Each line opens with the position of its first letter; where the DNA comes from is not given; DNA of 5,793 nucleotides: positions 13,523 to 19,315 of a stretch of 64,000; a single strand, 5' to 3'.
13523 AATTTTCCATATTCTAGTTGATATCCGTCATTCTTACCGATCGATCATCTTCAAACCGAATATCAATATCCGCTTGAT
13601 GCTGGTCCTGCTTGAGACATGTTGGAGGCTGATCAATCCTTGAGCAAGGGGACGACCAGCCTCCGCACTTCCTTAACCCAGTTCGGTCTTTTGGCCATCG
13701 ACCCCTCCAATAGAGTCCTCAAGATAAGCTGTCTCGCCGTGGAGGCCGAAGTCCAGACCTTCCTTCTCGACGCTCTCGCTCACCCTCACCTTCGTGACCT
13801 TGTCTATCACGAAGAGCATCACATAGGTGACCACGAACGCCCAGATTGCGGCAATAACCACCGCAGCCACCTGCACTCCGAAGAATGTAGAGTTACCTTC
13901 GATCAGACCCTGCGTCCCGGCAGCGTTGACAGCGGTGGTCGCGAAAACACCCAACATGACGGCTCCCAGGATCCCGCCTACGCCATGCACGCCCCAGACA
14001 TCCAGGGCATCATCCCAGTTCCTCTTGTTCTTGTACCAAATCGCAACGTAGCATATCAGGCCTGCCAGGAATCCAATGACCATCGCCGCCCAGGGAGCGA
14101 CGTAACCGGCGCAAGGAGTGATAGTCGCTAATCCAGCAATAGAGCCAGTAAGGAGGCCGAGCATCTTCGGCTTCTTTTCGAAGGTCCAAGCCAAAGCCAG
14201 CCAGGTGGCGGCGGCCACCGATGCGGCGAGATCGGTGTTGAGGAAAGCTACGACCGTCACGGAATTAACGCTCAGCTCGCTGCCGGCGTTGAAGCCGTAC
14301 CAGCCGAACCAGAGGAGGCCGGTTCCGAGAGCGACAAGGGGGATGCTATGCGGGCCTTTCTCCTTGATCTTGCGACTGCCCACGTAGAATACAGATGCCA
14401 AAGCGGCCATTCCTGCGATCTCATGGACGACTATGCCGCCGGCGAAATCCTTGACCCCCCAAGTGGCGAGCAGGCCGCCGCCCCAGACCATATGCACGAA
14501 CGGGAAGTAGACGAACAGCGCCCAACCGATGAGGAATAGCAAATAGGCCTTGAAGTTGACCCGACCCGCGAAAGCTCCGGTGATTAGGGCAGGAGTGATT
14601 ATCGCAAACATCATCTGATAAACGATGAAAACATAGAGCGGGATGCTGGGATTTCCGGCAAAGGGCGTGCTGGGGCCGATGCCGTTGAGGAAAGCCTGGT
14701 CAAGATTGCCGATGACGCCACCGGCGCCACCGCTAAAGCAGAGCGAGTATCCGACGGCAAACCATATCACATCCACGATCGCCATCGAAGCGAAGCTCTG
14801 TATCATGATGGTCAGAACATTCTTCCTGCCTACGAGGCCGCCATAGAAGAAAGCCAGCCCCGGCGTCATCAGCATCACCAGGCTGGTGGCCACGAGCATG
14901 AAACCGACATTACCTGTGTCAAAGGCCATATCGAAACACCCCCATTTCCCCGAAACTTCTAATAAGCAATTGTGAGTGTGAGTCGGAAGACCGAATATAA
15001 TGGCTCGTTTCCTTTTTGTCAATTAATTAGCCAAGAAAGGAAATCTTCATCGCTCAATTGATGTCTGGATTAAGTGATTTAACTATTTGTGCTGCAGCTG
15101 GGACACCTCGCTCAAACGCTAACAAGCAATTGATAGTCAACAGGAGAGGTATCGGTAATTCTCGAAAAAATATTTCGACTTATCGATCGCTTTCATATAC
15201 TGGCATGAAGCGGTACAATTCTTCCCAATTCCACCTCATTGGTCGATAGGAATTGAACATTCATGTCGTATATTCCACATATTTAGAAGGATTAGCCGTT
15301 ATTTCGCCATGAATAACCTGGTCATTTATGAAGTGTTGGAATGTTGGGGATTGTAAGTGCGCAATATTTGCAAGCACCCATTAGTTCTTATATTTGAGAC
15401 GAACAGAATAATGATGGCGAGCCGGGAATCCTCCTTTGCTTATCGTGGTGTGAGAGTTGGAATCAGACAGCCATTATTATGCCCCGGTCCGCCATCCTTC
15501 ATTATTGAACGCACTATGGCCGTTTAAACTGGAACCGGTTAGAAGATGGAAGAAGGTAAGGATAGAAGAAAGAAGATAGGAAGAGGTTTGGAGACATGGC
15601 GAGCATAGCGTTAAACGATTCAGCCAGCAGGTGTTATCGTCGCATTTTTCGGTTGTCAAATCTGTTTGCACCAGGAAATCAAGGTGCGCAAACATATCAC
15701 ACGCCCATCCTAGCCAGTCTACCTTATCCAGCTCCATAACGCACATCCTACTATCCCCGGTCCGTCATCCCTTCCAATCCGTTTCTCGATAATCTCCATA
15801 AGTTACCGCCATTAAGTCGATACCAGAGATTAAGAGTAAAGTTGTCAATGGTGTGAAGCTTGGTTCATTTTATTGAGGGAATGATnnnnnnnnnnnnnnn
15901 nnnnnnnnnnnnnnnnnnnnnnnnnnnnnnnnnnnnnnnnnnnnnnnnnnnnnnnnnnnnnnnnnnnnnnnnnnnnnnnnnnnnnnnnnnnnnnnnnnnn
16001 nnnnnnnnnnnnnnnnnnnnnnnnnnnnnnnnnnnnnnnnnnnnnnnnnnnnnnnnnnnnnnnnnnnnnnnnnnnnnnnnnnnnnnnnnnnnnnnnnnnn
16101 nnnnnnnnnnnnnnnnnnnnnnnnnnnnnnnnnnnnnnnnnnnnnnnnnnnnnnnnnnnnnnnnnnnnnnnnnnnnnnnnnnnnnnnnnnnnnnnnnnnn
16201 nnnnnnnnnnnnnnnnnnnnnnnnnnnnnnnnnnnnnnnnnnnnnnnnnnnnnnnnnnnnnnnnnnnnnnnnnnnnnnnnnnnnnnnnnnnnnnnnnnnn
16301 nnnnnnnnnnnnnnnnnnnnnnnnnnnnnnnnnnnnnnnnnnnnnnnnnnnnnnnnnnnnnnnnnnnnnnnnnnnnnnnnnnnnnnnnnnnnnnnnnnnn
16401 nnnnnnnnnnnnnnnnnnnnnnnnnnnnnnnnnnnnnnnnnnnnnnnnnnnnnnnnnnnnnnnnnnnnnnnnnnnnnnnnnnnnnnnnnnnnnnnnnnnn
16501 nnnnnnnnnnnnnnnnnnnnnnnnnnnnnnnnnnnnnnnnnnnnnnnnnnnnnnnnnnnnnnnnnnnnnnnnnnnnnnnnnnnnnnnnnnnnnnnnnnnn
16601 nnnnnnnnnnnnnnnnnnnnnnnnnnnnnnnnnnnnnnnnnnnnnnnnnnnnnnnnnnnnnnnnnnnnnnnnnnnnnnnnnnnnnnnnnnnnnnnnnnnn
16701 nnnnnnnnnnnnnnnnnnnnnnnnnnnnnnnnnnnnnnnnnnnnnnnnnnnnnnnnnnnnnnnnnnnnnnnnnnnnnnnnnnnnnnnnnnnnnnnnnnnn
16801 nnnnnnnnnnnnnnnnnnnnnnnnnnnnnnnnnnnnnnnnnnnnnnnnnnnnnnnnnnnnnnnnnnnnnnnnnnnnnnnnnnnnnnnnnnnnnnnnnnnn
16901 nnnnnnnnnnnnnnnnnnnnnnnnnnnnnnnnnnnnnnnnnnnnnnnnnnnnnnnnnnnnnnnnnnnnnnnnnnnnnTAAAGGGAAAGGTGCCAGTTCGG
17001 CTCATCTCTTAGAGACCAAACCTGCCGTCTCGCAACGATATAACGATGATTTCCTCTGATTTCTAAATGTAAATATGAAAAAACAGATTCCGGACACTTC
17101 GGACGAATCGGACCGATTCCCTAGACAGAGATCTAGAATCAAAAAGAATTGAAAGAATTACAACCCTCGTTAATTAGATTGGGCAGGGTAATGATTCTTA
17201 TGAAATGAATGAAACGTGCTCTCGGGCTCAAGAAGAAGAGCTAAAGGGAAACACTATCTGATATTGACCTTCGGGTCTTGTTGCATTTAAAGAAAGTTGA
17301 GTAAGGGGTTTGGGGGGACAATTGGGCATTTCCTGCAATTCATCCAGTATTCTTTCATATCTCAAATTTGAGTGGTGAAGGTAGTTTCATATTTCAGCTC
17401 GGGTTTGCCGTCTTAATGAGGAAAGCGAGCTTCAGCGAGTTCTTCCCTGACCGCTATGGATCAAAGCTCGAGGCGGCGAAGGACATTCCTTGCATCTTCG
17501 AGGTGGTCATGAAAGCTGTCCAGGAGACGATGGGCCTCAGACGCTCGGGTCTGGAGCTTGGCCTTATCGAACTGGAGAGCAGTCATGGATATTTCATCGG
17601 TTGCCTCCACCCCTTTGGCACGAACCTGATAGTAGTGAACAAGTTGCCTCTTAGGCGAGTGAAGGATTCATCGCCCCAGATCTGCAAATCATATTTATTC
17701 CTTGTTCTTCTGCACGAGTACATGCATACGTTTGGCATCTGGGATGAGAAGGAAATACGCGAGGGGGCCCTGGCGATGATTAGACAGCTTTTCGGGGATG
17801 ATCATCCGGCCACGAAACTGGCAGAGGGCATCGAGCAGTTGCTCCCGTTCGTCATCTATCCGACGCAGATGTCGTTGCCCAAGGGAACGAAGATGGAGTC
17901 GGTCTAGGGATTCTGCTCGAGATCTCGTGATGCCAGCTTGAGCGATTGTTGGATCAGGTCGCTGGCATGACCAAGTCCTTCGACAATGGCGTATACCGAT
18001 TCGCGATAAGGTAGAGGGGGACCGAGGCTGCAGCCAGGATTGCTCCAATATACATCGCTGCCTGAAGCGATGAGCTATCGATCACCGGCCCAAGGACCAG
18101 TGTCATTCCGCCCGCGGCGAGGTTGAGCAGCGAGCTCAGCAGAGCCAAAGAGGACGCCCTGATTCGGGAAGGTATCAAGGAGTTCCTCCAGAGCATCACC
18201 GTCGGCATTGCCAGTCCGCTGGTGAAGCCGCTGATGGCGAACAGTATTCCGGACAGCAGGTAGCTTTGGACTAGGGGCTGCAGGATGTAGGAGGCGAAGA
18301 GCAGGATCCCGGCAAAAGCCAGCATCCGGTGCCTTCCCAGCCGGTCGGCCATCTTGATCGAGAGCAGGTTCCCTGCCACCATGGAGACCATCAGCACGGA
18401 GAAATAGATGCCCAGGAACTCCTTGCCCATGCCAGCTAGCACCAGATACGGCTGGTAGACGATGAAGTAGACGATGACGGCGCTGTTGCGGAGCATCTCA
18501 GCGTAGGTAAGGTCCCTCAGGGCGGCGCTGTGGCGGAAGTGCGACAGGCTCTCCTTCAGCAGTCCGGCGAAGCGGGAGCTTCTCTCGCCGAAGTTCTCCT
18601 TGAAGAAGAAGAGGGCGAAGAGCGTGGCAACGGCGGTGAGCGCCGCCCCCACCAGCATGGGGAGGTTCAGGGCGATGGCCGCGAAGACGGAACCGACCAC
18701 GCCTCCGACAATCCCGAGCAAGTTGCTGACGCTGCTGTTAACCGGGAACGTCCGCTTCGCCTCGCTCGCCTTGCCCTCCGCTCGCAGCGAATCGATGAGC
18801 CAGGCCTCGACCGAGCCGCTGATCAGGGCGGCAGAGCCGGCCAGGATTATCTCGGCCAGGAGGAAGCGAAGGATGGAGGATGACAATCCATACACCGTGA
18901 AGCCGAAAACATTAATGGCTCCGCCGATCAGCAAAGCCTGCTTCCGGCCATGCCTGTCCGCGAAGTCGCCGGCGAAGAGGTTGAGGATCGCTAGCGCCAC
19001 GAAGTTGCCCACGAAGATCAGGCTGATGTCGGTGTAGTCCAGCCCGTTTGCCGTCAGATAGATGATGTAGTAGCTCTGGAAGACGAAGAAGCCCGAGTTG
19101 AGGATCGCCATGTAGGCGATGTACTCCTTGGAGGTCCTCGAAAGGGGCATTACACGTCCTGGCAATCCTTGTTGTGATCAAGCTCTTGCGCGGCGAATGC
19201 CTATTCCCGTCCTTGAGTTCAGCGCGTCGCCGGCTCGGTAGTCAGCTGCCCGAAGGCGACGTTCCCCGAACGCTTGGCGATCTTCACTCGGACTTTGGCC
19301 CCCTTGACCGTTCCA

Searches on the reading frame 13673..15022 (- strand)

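Call 49: search_protein_families(library=pfam, proteins=[window:13673-15022:-], max_evalue=0.0001)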
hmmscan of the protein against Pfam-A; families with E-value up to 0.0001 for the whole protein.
window:13673-15022:- (449 aa): 1 family
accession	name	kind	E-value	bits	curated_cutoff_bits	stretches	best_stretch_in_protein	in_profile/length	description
PF00909.26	Ammonium_transp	-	7.2e-110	367.9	23.2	1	41-433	2-399/399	Ammonium Transporter Family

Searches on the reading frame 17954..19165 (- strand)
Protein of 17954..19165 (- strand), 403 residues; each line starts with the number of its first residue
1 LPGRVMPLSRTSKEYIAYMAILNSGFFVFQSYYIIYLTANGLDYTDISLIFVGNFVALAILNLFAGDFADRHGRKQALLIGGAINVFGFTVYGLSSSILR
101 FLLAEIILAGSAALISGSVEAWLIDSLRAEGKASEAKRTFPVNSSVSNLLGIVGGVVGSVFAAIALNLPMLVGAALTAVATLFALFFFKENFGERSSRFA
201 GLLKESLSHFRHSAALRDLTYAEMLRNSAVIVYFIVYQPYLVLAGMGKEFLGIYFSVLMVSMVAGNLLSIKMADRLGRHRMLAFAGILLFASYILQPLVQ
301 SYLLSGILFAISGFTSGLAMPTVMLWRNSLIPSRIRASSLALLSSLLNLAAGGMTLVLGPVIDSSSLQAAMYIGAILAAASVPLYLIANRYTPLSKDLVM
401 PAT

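Call 49: search_protein_families(library=pfam, proteins=[window:17954-19165:-], max_evalue=0.0001)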
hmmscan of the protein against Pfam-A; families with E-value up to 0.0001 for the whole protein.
window:17954-19165:- (403 aa): 3 families
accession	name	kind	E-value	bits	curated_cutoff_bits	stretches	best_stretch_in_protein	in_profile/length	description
PF07690.21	MFS_1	-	1.1e-23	84.2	33.4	2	25-216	11-205/347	Major Facilitator Superfamily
PF13347.12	MFS_2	-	1.9e-06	27.1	27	1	170-323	175-335/427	MFS/sugar transport protein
PF05631.20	MFS_5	-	1.7e-05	24.3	25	1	14-304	38-335/356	Sugar-tranasporters, 12 TM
